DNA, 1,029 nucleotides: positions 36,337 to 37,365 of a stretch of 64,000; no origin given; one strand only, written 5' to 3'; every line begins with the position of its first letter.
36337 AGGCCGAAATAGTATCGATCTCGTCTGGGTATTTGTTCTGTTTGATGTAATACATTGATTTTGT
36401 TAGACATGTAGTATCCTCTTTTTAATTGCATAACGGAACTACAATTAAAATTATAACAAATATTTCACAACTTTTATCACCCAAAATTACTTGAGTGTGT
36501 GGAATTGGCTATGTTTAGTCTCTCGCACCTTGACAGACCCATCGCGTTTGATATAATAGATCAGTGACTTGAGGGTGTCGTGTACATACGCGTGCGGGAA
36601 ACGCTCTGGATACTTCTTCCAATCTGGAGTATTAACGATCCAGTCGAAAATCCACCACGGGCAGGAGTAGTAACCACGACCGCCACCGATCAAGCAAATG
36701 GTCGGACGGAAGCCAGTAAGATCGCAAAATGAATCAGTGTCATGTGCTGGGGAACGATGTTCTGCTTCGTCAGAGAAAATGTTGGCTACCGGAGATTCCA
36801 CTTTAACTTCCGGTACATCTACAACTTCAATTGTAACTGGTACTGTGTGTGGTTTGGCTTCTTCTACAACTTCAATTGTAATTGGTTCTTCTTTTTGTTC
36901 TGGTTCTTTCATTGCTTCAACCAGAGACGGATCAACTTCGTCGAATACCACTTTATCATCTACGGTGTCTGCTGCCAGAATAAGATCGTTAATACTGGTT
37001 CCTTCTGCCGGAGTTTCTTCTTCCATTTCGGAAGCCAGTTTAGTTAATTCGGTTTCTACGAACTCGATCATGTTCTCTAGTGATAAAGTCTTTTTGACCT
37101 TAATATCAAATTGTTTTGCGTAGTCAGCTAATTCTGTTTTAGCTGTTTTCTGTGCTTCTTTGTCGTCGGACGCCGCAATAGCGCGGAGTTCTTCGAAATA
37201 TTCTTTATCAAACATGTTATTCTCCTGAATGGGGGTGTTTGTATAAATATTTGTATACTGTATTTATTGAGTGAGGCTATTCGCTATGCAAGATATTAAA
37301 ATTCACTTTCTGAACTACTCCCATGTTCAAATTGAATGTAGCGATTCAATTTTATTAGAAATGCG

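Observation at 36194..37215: Hoc-like capsid-binding sequence motifs outside hoc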

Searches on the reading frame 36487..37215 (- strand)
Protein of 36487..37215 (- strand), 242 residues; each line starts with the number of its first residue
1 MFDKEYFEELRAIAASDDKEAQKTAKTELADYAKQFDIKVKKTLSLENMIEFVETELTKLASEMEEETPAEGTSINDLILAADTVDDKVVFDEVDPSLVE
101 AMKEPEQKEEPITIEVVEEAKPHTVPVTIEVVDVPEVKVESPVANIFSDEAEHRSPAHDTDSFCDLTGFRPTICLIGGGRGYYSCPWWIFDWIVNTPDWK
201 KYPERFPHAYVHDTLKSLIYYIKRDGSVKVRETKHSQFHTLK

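Call 6: search_protein_families(library=pfam, proteins=[window:36487-37215:-], max_evalue=1)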
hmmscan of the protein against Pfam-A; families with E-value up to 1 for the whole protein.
window:36487-37215:- (242 aa): 1 family
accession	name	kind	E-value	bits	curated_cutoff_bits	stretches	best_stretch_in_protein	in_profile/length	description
PF19805.5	DUF6288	-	0.15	11.6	26.3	1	63-131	7-78/402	Family of unknown function (DUF6288)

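Call 7: search_protein_families(library=phrogs, proteins=[window:36487-37215:-], max_evalue=1)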
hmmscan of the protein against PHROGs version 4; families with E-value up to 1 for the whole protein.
window:36487-37215:- (242 aa): 6 families
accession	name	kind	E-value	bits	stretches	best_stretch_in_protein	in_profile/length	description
phrog_1051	-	head and packaging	7.5e-76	256.3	1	1-242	1-229/229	minor head protein inhibitor of protease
phrog_3259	-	unknown function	1.3e-05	26.3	1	10-58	138-186/188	-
phrog_8608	-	head and packaging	0.00016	22.6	1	214-242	137-165/165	prohead protease inhibitor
phrog_12557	-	unknown function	0.012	17.2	1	6-53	20-64/74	-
phrog_2130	-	unknown function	0.019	15.7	1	17-118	9-78/195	-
phrog_11091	-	head and packaging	0.04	14.9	1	184-219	21-60/167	Hoc-like head decoration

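Call 12: find_homologous_proteins(query=window:36487-37215:-, max_evalue=0.001)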
Query window:36487-37215:- (242 aa): 204 proteins with E <= 0.001 among 581 candidates; the best 120 are listed.
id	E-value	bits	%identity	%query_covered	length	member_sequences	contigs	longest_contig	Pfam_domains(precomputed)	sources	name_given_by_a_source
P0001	4.2e-148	509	96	100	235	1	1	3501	PF26098.1,PF26097.1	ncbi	-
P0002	2.9e-147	506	96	100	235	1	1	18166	PF26098.1,PF26097.1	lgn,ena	-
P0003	2.9e-147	506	94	100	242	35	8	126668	PF26098.1,PF26097.1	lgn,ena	-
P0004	1.2e-138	478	88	100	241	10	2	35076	PF26098.1,PF26097.1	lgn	-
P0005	1.4e-138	478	90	100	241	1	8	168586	PF26098.1,PF26097.1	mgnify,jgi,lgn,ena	mgnify:CR=1 FL=1|jgi:hypothetical protein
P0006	1.5e-138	478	90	100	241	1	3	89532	PF26098.1,PF26097.1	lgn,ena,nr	nr:MAG TPA: hypothetical protein [Caudoviricetes sp.]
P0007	1.6e-138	478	90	100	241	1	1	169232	PF26098.1,PF26097.1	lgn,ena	-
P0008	1.7e-138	478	88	100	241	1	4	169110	PF26098.1,PF26097.1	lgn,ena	-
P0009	1.8e-138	478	88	100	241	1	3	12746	PF26098.1,PF26097.1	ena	-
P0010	2.5e-138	477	88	100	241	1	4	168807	PF26098.1,PF26097.1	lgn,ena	-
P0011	3.4e-138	477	89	100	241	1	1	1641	PF26098.1,PF26097.1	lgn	-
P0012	3.5e-138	477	89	100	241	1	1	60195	PF26098.1,PF26097.1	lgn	-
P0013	3.8e-138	477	90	100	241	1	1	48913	PF26098.1,PF26097.1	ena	-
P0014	4.0e-138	476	90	100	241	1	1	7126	PF26098.1,PF26097.1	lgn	-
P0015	4.1e-138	476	90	100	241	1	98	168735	PF26098.1,PF26097.1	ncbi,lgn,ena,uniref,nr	ncbi:inhibitor of prohead protease [Escherichia phage Ec_Makalu_001]|uniref:Inhibitor of prohead pro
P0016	4.1e-138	476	90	100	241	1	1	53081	PF26098.1,PF26097.1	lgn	-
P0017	4.3e-138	476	89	100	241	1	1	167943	PF26098.1,PF26097.1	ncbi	ncbi:hypothetical protein [Escherichia phage UPWr_E1]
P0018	4.6e-138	476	90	100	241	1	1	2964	PF26098.1,PF26097.1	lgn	-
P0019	4.8e-138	476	90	100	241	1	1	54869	PF26098.1,PF26097.1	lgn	-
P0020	5.1e-138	476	90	100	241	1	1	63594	PF26098.1,PF26097.1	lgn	-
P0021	6.6e-138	476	88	100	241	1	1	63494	PF26098.1,PF26097.1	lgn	-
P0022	6.8e-138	476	90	100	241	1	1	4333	PF26098.1,PF26097.1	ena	-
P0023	7.9e-138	476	88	100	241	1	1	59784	PF26098.1,PF26097.1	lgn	-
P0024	8.4e-138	475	90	100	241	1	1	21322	PF26098.1,PF26097.1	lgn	-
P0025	9.2e-138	475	90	100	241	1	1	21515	PF26098.1,PF26097.1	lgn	-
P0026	1.2e-137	475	90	100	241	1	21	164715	PF26098.1,PF26097.1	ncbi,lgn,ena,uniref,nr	ncbi:hypothetical protein [Escherichia virus KFS-EC]|uniref:Inhibitor of prohead protease n=2 Tax=Kr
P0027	1.3e-137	475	90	100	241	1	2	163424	PF26098.1,PF26097.1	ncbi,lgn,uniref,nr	ncbi:minor head protein inhibitor of protease [Enterobacteria phage GEC-3S]|uniref:Putative inhibito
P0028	1.3e-137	475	88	100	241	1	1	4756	PF26098.1,PF26097.1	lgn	-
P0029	1.4e-137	475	90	100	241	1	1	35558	PF26098.1,PF26097.1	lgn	-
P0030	1.4e-137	475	89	100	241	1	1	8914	PF26098.1,PF26097.1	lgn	-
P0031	1.4e-137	475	89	100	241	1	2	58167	PF26098.1,PF26097.1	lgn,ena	-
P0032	1.5e-137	475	90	100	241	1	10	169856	PF26098.1,PF26097.1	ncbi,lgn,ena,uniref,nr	ncbi:inhibitor of prohead protease [Escherichia phage vB_EcoM_011D4]|uniref:Inhibitor of prohead pro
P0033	1.5e-137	475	88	100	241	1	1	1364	PF26098.1,PF26097.1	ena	-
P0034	1.6e-137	475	90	100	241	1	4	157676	PF26098.1,PF26097.1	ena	-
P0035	1.7e-137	474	90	100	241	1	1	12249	PF26098.1,PF26097.1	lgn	-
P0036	2.0e-137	474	89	100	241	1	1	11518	PF26098.1,PF26097.1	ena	-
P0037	2.1e-137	474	89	100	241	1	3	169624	PF26098.1,PF26097.1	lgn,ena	-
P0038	2.6e-137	474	90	100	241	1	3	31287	PF26098.1,PF26097.1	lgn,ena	-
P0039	2.7e-137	474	90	100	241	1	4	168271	PF26098.1,PF26097.1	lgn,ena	-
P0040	2.8e-137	474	89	100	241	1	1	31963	PF26098.1,PF26097.1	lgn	-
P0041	2.8e-137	474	90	100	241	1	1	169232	PF26098.1,PF26097.1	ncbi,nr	ncbi:hypothetical protein NPJJOOEL_00170 [Enterobacteria phage Brandy]|nr:hypothetical protein NPJJO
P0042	2.9e-137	474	89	100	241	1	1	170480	PF26098.1,PF26097.1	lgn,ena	-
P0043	3.0e-137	474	90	100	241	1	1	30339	PF26098.1,PF26097.1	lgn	-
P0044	3.3e-137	473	89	100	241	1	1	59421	PF26098.1,PF26097.1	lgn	-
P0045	3.7e-137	473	89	100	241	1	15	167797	PF26098.1,PF26097.1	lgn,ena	-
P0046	4.0e-137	473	89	100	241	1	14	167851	PF26098.1,PF26097.1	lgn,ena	-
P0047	4.0e-137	473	89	100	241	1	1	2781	PF26098.1,PF26097.1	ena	-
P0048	4.1e-137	473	89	100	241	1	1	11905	PF26098.1,PF26097.1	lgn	-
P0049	4.2e-137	473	89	100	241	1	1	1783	PF26098.1,PF26097.1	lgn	-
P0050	5.0e-137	473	89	100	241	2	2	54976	PF26098.1,PF26097.1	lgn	-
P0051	5.0e-137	473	89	100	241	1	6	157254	PF26098.1,PF26097.1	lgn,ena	-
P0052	5.8e-137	473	89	100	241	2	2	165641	PF26098.1,PF26097.1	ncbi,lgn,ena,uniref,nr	ncbi:inhibitor of prohead protease [Escherichia phage vB_EcoM_PHB13]|uniref:Inhibitor of prohead pro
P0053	6.1e-137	473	90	100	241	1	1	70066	PF26098.1,PF26097.1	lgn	-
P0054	7.0e-137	472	89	100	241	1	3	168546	PF26098.1,PF26097.1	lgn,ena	-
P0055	8.6e-137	472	90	100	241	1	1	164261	PF26098.1,PF26097.1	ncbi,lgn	-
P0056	9.9e-137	472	89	100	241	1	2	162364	PF26098.1,PF26097.1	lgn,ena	-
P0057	1.1e-136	472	89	100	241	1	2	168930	PF26098.1,PF26097.1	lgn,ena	-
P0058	1.1e-136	472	89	100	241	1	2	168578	PF26098.1,PF26097.1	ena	-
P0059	1.1e-136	472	89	100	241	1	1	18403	PF26098.1,PF26097.1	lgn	-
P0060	1.2e-136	472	89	100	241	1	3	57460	PF26098.1,PF26097.1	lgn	-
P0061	1.2e-136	472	89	100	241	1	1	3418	PF26098.1,PF26097.1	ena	-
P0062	1.4e-136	471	89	100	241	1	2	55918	PF26098.1,PF26097.1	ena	-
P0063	1.4e-136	471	87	100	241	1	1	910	PF26098.1,PF26097.1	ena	-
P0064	1.4e-136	471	89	100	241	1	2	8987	PF26098.1,PF26097.1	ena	-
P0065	1.5e-136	471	89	100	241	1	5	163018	PF26098.1,PF26097.1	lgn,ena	-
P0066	1.5e-136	471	89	100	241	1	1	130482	PF26098.1,PF26097.1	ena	-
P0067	1.5e-136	471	89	100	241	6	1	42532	PF26098.1,PF26097.1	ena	-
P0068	1.7e-136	471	89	100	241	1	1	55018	PF26098.1,PF26097.1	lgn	-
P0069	1.8e-136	471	89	100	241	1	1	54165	PF26098.1,PF26097.1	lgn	-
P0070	1.8e-136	471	89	100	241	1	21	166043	PF26098.1,PF26097.1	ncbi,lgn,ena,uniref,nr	ncbi:TPA: hypothetical protein H7D47_000299 [Escherichia coli]|uniref:Inhibitor of prohead protease 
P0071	2.4e-136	471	89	100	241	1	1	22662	PF26098.1,PF26097.1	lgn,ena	-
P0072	2.4e-136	471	89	100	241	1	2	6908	PF26098.1,PF26097.1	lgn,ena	-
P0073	2.6e-136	471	89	100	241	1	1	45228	PF26098.1,PF26097.1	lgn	-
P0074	2.7e-136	471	89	100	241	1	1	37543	PF26098.1,PF26097.1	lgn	-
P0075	2.7e-136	470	88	100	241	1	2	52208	PF26098.1,PF26097.1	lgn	-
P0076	2.7e-136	470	89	100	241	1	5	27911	PF26098.1,PF26097.1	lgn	-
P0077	2.9e-136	470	89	100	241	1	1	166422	PF26098.1,PF26097.1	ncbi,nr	ncbi:prohead protease [Escherichia phage vB_ESM-pEJ01]|nr:prohead protease [Escherichia phage vB_ESM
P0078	3.1e-136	470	88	100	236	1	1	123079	PF26098.1,PF26097.1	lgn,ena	-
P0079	3.2e-136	470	89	100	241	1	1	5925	PF26098.1,PF26097.1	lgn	-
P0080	3.2e-136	470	89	100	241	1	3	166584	PF26098.1,PF26097.1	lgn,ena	-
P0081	3.5e-136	470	89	100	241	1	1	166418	PF26098.1,PF26097.1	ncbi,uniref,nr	ncbi:inhibitor of prohead protease [Escherichia phage JSE]|uniref:Inhibitor of prohead protease n=1 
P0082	3.7e-136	470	88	100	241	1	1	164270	PF26098.1,PF26097.1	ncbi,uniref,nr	ncbi:Inh inhibitor of prohead protease gp21 [Escherichia phage Phi1]|uniref:Inh inhibitor of prohead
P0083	4.9e-136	470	89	100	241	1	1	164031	PF26098.1,PF26097.1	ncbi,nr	ncbi:hypothetical protein DEFFOIHO_00168 [Enterobacteria phage Cognac]|nr:hypothetical protein DEFFO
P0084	5.1e-136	470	89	100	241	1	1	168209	PF26098.1,PF26097.1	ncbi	ncbi:inhibitor of prohead protease [Escherichia coli phage phiS]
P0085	5.7e-136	469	89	100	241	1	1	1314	PF26098.1,PF26097.1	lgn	-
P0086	5.8e-136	469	89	100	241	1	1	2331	PF26098.1,PF26097.1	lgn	-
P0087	6.1e-136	469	89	100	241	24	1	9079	PF26098.1,PF26097.1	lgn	-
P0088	6.5e-136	469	89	100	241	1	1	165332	PF26098.1,PF26097.1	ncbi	ncbi:Hypothetical protein TRBSAP_034 [Escherichia phage vB_Eco_SAP]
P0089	6.7e-136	469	89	100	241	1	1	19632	PF26098.1,PF26097.1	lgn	-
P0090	6.7e-136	469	89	100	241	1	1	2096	PF26098.1,PF26097.1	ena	-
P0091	7.1e-136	469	89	100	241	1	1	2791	PF26098.1,PF26097.1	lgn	-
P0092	7.1e-136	469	88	100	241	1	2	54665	PF26098.1,PF26097.1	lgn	-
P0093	7.3e-136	469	89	100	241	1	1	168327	PF26098.1,PF26097.1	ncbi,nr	ncbi:hypothetical protein G2494_00173 [Escherichia phage vB_EcoM_G2494]|nr:hypothetical protein G249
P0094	7.3e-136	469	89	100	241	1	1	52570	PF26098.1,PF26097.1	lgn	-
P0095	8.1e-136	469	89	100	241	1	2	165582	PF26098.1,PF26097.1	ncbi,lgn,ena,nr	ncbi:minor head protein inhibitor of protease [Escherichia phage MIZ5]|nr:minor head protein inhibit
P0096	9.2e-136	469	89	100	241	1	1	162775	PF26098.1,PF26097.1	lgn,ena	-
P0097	9.4e-136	469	89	100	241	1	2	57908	PF26098.1,PF26097.1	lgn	-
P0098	1.3e-135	468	89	100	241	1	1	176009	PF26098.1,PF26097.1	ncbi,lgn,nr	ncbi:inhibitor of prohead protease [Shigella phage JK32]|nr:inhibitor of prohead protease [Shigella 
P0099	1.3e-135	468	89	100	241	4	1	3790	PF26098.1,PF26097.1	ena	-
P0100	1.4e-135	468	89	100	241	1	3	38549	PF26098.1,PF26097.1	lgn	-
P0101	1.6e-135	468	89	100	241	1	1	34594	PF26098.1,PF26097.1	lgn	-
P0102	1.7e-135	468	88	100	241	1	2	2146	PF26098.1,PF26097.1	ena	-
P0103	1.9e-135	468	89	100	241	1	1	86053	PF26098.1,PF26097.1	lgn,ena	-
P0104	2.1e-135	468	87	100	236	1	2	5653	PF26098.1,PF26097.1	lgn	-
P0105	2.3e-135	467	88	100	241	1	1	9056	PF26098.1,PF26097.1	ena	-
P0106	2.6e-135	467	89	100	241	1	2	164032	PF26098.1,PF26097.1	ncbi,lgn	ncbi:minor head protein inhibitor of protease [Escherichia phage Delraymugoa]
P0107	3.4e-135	467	89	100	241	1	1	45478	PF26098.1,PF26097.1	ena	-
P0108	5.6e-135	466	87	100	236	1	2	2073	PF26098.1,PF26097.1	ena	-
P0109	8.8e-135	466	88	100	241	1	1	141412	PF26098.1,PF26097.1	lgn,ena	-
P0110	1.0e-134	465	89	100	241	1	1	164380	PF26098.1,PF26097.1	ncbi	ncbi:hypothetical protein ACU7KR_002070 [Escherichia coli]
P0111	1.1e-134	465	87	100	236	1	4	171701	PF26098.1,PF26097.1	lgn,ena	-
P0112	1.9e-134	464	88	100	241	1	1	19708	PF26098.1,PF26097.1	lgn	-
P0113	2.0e-134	464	89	100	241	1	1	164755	PF26098.1,PF26097.1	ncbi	ncbi:hypothetical protein [Escherichia phage FL15]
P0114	2.1e-134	464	87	100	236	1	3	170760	PF26098.1,PF26097.1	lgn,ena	-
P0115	2.8e-134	464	87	100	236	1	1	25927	PF26098.1,PF26097.1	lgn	-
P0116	3.0e-134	464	86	100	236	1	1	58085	PF26098.1,PF26097.1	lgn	-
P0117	5.1e-134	463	86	100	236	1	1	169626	PF26098.1,PF26097.1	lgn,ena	-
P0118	7.2e-134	463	86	100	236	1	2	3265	PF26098.1,PF26097.1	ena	-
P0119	8.3e-134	462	87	100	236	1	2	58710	PF26098.1,PF26097.1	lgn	-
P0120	8.5e-134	462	86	100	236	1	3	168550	PF26098.1,PF26097.1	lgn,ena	-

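Call 13: search_dna_similar(query=window:36487-37215:-, collection=phages, mode=protein, max_rows=60, rows=spread, max_evalue=0.001)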
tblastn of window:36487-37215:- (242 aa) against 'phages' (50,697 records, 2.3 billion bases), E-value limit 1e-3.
Records with a match: 1421; places in all: 1427; records where one place covers at least 80% of the query: 1396.
Best place of each record, by identity: 95-99% 8; 90-95% 5; 80-90% 44; 60-80% 2; <60% 1362.
By first word of the organism name: Escherichia 601; Klebsiella 279; Shigella 83; Aeromonas 77; Acinetobacter 69; Enterobacter 55; Enterobacteria 49; Yersinia 33; Salmonella 30; Citrobacter 28; and 27 more.
By host as written in the record: Escherichia coli 261; - 142; Klebsiella pneumoniae 91; Escherichia coli B 28; Aeromonas salmonicida 27; Escherichia coli O157:H7 24; Escherichia coli str. K-12 substr. MG1655 22; Shigella sp. 21; and 351 more.
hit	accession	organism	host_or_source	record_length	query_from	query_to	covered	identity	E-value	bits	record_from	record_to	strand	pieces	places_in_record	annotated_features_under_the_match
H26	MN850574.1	Escherichia phage kaaroe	Escherichia coli K-12 MG1655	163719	1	242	100%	98.8%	2e-158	491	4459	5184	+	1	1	inhibitor of prohead protease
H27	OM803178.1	Phage ELT4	-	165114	1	242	100%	89.4%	2e-140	439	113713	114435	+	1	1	protein inh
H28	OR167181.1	Escherichia phage MIZ5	Escherichia coli B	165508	1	242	100%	88.6%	4e-139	436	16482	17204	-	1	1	minor head protein inhibitor of protease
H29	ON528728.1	Shigella phage ESh18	Shigella sp.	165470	1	242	100%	45.9%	1e-44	165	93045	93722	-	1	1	hypothetical protein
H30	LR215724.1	Yersinia phage fPS-65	-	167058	1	242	100%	45.9%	2e-42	159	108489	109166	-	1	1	g179c: Inh inhibitor of gp21 prohead protease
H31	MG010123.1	Staphylococcus phage SAJK-IND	Staphylococcus aureus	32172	1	242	100%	45.9%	2e-42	158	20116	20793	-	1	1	baseplate wedge subunit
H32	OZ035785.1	Tequatrovirus BCH953P2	-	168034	1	242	100%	45.9%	2e-42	158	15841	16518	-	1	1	record has no annotation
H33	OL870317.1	Escherichia phage UTI-E4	Escherichia coli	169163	1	242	100%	45.9%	5e-42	157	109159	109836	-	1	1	hypothetical protein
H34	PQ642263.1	Escherichia phage OES_C-2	Escherichia sp.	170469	1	242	100%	45.5%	5e-45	166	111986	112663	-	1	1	EC2_183: hypothetical protein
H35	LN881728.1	Escherichia phage slur03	Escherichia coli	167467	1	242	100%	45.5%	6e-45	166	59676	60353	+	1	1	inhibitor of prohead protease [Enterobacteria phage vB_EcoM_ACG-C40]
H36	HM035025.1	Shigella phage Shfl2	Shigella flexneri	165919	1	242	100%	45.5%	8e-45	166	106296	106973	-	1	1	putative minor capsid protein inhibitor of 21 protease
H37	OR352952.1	Escherichia phage AV122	Escherichia coli ESBL083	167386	1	242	100%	45.5%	1e-44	165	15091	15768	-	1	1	inhibitor of prohead protease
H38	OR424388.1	Escherichia phage HEMP5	Escherichia coli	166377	1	242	100%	45.5%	1e-44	165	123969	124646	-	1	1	record has no annotation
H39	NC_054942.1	Shigella phage SH7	Shigella sp.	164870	1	242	100%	45.5%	2e-44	164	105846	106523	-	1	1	minor head protein inhibitor of protease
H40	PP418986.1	Escherichia phage UPWr_E2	Escherichia coli 158B lux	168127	1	242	100%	45.5%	2e-44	164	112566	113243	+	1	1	hypothetical protein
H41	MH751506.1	Escherichia phage T2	Escherichia coli B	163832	1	242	100%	45.5%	2e-44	164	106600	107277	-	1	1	inh: inhibitor of prohead protease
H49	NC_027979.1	Enterobacteria phage RB68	Escherichia coli B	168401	1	242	100%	44.7%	3e-43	161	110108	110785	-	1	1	inh: minor head protein inhibitor of protease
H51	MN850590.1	Escherichia phage moha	Escherichia coli K-12 MG1655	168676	1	242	100%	42.1%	4e-40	152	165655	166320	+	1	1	inhibitor of prohead protease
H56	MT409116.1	Acinetobacter phage Octan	Acinetobacter baumannii strain RES-241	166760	1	241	100%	41.2%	4e-43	160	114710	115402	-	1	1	inhibitor of prohead protease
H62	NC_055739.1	Enterobacter phage myPSH1140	Enterobacter cloacae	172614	1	241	100%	38.7%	3e-39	149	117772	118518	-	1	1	minor head protein inhibitor of protease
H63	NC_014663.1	Acinetobacter phage Acj9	Acinetobacter johnsonii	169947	1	242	100%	38.0%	6e-35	137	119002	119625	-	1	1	inh: minor head protein inhibitor of protease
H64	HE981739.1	Pseudotevenvirus RB43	-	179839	2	242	100%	37.8%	1e-29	122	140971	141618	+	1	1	protein of unknown function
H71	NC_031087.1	Klebsiella phage vB_KpnM_KpV477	Klebsiella pneumoniae KPB463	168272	1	242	100%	35.9%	2e-35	139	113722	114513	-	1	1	minor head protein inhibitor of protease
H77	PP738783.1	Klebsiella phage vB_KpnM_Tauntaun_ER47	Klebsiella pneumoniae JHCK1 (BEI ...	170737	22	242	91%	32.8%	2e-29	121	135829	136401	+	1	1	minor head protein inhibitor of protease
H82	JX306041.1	Stenotrophomonas phage IME13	Stenotrophomonas maltophilia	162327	25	238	88%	31.1%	9e-13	73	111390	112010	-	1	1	inh: Inh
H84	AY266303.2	Aeromonas phage Aeh1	Aeromonas hydrophila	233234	25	239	89%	25.5%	4e-10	65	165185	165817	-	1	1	inh: Inh inhibitor of prohead protease gp21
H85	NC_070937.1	Cronobacter phage LPCS28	Cronobacter sakazakii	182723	155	241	36%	34.8%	5e-9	62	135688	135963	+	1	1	minor head protein inhibitor of protease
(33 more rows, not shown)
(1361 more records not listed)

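Call 15: get_annotated_region(hit=H41, flank=3500)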
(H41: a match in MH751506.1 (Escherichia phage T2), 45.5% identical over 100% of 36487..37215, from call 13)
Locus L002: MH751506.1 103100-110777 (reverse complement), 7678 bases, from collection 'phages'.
description: Escherichia phage T2, complete genome.
organism: Escherichia phage T2 (NCBI taxid 2060721)
taxonomy: Viruses; Duplodnaviria; Heunggongvirae; Uroviricota; Caudoviricetes; Straboviridae; Tevenvirinae; Tequatrovirus; Tequatrovirus T2
host: Escherichia coli B; source: -; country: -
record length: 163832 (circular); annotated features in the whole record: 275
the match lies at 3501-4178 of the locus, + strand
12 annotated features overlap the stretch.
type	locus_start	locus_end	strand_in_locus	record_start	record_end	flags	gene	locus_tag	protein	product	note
CDS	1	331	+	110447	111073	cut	-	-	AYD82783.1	baseplate hub subunit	gp26; 26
CDS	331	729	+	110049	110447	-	-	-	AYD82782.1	tail lysozyme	gp25; 15k lysozyme; structural virion protein; in bacteriophage T4 and related viruses the virion is composed of head ...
CDS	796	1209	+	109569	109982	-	uvsY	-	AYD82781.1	recombination, repair and ssDNA binding protein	UvsY; recombination protein; facilitates UvsX and inhibitor of EndoVII; uvsY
CDS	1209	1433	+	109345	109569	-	-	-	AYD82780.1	hypothetical protein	UvsY.-1; uvsY.-1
CDS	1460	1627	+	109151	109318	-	-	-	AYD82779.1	hypothetical protein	UvsY.-2; uvsY.-2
CDS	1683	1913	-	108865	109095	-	-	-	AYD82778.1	hypothetical protein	UvsW.1; uvsW.1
CDS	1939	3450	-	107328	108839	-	uvsW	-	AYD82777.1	helicase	UvsW; UV repair and recombination protein; dar; ATPase; monomeric DNA-DNA, RNA-DNA helicase; functional homolog of the ...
CDS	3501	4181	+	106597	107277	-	inh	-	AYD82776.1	inhibitor of prohead protease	Inh; inhibitor of prohead protease gp21; inh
CDS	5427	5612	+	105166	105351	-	-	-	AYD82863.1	hypothetical protein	24.3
CDS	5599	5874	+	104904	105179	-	-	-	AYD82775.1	hypothetical protein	gp24.2; 24.2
CDS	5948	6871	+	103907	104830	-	rnlB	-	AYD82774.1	RNA ligase 2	RnlB; second RNA ligase of T4; related to RNA editing enzymes; rnlB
CDS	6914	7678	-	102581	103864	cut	-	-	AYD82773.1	capsid vertex protein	pentameric vertex protein; cleaved by gp21; gp24; os; structural virion protein; in bacteriophage T4 and related ...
